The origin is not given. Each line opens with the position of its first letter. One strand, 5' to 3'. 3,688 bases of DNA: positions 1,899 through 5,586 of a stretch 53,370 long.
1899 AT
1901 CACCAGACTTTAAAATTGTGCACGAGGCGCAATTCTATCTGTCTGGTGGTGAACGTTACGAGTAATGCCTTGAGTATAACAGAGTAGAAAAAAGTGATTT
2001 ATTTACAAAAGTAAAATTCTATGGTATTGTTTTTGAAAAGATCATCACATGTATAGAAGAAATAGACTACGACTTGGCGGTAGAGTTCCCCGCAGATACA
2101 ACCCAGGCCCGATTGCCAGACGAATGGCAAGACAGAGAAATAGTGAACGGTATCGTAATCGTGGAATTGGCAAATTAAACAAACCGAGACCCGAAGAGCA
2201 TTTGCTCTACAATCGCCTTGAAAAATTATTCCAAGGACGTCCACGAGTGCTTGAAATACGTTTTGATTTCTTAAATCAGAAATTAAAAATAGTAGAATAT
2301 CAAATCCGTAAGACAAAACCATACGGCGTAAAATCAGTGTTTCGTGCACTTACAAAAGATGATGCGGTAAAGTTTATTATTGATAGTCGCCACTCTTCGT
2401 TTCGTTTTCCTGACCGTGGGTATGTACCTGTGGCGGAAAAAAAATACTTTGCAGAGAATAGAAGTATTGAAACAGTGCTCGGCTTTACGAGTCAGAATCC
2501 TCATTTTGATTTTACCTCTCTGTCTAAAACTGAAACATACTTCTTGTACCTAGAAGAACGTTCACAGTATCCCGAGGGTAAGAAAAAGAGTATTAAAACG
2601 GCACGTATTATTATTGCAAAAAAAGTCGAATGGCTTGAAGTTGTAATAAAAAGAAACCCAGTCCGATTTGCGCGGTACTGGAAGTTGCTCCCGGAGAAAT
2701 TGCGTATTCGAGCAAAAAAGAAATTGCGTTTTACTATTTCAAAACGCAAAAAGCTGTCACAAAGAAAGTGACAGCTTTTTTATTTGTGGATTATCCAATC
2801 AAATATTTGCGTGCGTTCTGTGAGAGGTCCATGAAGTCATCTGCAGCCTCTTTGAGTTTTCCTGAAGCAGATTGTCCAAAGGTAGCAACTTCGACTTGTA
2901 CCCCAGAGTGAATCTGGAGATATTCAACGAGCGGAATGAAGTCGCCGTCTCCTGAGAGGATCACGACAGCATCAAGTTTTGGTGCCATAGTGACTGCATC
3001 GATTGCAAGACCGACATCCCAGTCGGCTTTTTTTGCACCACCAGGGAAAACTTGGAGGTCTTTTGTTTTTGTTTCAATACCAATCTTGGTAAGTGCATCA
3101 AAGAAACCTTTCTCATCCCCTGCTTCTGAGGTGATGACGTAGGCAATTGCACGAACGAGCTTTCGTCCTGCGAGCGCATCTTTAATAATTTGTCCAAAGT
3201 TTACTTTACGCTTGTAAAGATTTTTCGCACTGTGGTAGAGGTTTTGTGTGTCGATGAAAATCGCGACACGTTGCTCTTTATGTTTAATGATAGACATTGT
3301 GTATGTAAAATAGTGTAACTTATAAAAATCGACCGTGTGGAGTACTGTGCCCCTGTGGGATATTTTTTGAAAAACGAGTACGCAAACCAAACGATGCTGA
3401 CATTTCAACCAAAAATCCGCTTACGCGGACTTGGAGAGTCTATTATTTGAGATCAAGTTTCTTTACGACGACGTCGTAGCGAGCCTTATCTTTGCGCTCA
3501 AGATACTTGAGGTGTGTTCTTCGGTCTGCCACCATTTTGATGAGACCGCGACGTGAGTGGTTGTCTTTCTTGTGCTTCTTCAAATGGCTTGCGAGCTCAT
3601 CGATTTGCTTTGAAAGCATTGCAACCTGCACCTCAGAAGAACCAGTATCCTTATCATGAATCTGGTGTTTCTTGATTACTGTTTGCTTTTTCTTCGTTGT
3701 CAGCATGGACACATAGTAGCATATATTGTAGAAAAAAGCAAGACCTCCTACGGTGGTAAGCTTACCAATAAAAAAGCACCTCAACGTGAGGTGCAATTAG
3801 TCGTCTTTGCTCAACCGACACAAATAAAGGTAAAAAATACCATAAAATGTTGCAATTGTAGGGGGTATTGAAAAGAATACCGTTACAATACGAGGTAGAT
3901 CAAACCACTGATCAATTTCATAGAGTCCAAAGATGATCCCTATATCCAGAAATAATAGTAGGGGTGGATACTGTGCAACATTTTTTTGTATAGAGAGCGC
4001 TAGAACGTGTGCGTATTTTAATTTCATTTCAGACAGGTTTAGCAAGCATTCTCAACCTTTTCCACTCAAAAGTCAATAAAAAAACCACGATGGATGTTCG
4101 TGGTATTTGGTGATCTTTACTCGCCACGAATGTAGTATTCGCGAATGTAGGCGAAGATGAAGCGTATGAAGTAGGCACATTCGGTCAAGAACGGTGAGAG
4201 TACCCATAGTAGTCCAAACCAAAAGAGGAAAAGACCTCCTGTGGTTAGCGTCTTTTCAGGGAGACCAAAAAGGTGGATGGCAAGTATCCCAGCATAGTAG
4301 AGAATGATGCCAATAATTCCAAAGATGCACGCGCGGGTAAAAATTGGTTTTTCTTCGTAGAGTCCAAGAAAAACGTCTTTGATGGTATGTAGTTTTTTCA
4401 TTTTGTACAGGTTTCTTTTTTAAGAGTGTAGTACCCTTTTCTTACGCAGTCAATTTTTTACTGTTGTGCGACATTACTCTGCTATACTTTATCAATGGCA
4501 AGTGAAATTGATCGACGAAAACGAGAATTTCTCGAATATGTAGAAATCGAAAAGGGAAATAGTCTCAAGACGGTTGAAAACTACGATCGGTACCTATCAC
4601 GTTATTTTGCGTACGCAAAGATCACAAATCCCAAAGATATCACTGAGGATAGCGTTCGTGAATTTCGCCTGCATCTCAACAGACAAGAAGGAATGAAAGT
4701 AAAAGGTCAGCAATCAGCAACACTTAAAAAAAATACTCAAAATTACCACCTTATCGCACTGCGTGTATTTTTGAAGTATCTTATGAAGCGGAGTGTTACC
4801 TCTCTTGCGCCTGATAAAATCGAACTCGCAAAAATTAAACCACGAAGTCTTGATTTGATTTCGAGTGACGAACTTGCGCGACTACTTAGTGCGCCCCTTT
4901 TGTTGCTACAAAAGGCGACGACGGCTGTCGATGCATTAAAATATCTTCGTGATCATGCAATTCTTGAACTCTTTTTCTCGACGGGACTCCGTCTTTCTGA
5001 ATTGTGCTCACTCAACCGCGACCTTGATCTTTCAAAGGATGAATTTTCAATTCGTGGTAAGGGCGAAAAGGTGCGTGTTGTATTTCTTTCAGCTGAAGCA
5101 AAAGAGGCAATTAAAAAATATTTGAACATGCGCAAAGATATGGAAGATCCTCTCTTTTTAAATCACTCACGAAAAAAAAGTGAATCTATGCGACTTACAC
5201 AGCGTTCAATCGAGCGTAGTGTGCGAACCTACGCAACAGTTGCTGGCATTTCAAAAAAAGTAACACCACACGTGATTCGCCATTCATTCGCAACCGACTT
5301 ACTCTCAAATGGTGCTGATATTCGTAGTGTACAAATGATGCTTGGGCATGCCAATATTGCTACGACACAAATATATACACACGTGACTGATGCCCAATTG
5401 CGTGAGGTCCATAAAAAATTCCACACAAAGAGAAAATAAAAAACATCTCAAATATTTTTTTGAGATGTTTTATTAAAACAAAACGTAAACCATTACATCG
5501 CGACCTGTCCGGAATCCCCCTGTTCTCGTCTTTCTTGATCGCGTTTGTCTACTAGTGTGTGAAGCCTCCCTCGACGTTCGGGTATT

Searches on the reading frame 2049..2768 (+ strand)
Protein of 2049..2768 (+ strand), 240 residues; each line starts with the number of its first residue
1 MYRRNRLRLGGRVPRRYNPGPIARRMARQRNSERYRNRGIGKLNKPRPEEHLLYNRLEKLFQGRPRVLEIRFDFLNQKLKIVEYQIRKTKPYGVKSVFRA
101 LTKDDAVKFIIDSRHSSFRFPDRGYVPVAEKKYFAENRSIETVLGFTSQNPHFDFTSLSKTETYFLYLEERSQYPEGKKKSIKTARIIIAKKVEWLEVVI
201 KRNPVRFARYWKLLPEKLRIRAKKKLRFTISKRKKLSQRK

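Call 89: find_encoding_contigs(protein=window:2049-2768:+, flank=10000, max_places=2)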
Protein window:2049-2768:+ (240 aa): no gene with exactly this product is on record in the collection.
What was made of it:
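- Tried and rejected: The other end could not be retrieved (call 89).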

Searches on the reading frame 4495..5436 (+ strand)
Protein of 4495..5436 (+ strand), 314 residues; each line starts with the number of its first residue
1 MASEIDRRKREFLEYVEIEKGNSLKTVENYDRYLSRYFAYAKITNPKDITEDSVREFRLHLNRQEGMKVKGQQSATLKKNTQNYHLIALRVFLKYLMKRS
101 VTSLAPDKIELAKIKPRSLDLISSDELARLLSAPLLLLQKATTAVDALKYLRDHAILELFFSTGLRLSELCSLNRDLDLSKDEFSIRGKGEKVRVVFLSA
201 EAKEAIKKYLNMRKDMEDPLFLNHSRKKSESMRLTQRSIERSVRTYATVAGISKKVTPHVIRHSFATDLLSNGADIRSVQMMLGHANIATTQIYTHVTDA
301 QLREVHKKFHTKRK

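Call 23: search_protein_families(library=pfam, proteins=[window:4495-5436:+], max_evalue=0.001)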
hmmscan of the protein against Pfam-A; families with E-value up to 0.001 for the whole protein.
window:4495-5436:+ (314 aa): 4 families
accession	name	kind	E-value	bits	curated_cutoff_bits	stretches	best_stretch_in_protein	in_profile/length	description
PF00589.27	Phage_integrase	-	1.1e-39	136.3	27.1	1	146-299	13-170/172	Phage integrase family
PF02899.23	Phage_int_SAM_1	-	4e-10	40.3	22.3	1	11-99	3-82/83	Phage integrase, N-terminal SAM-like domain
PF13495.12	Phage_int_SAM_4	-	1.9e-08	35.1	27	1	12-101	5-83/85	Phage integrase, N-terminal SAM-like domain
PF13102.12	Phage_int_SAM_5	-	4.9e-05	24.1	22.3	1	14-106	8-92/98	Phage integrase SAM-like domain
